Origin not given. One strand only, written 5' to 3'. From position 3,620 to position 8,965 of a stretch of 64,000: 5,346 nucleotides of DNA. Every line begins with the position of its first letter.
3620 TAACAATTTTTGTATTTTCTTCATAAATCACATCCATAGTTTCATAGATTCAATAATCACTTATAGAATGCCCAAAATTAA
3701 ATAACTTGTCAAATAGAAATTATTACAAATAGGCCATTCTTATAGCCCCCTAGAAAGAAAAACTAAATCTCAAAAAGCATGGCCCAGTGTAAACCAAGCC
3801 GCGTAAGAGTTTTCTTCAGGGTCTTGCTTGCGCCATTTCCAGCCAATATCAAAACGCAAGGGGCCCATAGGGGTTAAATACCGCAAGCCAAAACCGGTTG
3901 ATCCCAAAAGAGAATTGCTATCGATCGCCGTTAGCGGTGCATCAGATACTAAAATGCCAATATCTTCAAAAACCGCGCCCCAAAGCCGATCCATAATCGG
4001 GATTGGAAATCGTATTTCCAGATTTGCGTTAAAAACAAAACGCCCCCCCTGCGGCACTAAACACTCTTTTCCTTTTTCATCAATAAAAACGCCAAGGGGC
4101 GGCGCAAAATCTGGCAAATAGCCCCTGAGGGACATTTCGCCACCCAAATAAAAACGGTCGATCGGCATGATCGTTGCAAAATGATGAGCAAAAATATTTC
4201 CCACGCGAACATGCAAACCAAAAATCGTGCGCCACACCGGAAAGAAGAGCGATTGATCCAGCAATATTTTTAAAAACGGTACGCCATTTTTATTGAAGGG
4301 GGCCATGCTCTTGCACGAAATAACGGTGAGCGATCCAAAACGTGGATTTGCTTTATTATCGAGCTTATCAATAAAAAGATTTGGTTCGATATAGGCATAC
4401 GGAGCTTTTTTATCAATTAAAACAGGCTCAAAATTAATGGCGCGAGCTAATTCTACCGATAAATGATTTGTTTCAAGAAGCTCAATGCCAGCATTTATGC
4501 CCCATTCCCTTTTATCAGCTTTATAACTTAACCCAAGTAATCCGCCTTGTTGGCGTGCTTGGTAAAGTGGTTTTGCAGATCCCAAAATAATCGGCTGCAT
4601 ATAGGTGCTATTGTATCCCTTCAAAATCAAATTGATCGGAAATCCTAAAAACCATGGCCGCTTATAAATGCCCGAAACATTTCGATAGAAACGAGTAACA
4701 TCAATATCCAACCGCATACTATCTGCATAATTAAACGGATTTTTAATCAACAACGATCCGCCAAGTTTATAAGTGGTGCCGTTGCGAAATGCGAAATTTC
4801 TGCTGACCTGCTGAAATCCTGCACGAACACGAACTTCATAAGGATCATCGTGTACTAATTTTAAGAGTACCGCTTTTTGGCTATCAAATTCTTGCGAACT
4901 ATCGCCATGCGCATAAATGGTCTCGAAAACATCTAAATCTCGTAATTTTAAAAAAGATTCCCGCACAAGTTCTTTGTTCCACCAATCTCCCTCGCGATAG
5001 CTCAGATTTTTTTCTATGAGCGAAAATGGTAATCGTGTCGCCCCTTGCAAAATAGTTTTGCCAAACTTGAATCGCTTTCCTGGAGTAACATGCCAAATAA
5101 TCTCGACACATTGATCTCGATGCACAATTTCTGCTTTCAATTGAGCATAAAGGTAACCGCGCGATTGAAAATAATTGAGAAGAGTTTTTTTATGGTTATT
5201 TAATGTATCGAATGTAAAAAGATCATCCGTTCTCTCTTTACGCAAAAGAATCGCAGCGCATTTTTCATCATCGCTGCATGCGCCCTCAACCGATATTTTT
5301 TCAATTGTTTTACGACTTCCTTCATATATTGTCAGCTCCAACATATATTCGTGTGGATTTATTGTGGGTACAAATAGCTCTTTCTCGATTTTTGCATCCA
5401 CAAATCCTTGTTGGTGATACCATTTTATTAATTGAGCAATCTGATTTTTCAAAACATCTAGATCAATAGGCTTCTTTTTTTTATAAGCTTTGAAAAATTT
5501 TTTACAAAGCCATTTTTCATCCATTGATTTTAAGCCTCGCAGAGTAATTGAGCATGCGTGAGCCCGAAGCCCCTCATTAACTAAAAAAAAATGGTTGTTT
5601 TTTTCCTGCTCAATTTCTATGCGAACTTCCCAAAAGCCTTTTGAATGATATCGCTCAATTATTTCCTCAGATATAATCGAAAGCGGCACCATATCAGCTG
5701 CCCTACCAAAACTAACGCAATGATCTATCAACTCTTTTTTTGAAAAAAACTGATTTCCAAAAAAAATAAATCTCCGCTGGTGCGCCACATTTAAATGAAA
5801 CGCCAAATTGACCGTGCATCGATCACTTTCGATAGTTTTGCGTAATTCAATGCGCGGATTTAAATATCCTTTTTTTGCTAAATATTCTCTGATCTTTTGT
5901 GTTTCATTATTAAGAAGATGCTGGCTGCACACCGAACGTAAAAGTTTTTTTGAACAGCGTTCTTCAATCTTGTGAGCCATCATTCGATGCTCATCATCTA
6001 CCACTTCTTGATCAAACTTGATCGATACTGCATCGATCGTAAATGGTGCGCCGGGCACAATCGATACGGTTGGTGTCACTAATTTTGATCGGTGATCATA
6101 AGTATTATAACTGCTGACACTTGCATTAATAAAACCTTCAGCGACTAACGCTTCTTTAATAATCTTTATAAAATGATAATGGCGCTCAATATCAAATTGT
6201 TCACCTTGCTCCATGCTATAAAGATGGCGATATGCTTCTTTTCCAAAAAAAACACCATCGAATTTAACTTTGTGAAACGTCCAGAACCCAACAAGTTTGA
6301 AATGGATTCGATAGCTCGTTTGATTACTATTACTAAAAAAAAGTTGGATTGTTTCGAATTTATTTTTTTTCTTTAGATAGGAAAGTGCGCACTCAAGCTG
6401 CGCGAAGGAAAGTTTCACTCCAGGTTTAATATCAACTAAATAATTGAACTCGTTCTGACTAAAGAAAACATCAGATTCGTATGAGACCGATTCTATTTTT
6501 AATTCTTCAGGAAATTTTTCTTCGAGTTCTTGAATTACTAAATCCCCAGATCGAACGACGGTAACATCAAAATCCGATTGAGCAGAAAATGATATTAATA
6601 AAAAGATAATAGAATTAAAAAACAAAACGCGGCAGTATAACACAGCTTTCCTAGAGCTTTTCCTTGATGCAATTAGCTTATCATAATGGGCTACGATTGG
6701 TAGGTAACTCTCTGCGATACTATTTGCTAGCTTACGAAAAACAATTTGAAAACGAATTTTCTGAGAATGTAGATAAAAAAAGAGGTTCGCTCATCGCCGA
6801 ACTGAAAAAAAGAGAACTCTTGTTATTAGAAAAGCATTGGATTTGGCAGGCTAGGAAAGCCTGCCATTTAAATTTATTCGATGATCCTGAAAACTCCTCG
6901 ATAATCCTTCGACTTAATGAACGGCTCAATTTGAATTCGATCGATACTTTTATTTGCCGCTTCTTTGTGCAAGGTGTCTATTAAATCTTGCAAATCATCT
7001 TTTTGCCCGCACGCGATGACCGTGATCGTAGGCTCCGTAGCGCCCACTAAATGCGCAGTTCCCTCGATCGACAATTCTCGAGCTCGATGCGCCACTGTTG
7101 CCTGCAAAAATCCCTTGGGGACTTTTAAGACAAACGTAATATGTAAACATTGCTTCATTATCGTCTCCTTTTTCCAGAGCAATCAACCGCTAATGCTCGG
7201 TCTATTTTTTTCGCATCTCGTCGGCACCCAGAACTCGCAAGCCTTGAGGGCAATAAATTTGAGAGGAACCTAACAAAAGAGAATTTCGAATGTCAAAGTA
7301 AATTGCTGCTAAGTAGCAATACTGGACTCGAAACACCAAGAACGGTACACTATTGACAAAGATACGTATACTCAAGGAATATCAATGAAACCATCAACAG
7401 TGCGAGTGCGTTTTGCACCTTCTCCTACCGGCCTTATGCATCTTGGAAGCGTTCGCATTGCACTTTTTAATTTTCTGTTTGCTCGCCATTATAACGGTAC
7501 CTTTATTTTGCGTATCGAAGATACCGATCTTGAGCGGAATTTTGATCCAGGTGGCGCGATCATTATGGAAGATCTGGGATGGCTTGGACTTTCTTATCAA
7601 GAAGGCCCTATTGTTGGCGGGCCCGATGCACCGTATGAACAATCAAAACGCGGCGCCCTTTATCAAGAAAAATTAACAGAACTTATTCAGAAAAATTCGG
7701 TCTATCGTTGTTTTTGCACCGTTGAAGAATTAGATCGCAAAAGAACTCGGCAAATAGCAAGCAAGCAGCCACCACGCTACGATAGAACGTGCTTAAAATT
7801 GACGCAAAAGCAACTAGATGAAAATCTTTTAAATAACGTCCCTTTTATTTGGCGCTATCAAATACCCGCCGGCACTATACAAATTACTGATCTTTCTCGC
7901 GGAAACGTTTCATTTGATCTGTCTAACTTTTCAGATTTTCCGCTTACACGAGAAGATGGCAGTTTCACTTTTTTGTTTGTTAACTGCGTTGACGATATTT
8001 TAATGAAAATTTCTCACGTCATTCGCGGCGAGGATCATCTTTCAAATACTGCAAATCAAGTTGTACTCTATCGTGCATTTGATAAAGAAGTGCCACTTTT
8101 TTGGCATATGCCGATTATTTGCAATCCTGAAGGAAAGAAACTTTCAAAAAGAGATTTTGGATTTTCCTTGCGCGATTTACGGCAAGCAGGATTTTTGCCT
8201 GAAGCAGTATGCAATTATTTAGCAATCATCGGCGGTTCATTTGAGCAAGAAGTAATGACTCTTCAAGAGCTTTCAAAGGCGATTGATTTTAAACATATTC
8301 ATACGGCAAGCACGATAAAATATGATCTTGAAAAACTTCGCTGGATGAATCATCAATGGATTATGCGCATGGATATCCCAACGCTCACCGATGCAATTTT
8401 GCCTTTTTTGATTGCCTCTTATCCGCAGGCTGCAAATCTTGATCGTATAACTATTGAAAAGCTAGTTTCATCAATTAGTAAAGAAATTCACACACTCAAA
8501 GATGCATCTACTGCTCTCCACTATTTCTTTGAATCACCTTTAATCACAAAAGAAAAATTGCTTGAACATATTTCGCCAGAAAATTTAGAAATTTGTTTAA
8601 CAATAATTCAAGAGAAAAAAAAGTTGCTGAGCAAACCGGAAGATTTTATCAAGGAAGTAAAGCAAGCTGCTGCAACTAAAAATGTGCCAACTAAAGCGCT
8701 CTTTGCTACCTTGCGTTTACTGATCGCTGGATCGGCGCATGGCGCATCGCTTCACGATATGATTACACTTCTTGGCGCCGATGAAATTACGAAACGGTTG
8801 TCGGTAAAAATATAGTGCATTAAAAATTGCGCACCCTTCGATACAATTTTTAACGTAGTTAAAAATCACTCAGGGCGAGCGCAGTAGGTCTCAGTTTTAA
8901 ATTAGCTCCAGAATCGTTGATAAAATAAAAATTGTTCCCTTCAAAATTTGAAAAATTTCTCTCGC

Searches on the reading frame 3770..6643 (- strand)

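Call 60: search_protein_families(library=pfam, proteins=[window:3770-6643:-], max_evalue=0.00001)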
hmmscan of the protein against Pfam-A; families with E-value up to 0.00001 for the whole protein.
window:3770-6643:- (957 aa): 2 families
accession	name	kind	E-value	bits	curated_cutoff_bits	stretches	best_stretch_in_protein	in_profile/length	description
PF01103.29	Omp85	-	1.1e-28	101.1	24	1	641-957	7-325/325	Omp85 superfamily domain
PF07244.20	POTRA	-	1.4e-24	87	21.3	0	446-521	2-78/79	Surface antigen variable number repeat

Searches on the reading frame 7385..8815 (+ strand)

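Call 60: search_protein_families(library=pfam, proteins=[window:7385-8815:+], max_evalue=0.00001)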
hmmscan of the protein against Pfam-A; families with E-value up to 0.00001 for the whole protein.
window:7385-8815:+ (476 aa): 2 families
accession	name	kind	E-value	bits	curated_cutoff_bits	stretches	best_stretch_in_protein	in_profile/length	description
PF00749.27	tRNA-synt_1c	-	1.2e-79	267.9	23.4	1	6-320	2-314/314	tRNA synthetases class I (E and Q), catalytic domain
PF19269.4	Anticodon_2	-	2.4e-15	57.6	23.6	1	335-473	3-138/141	Anticodon binding domain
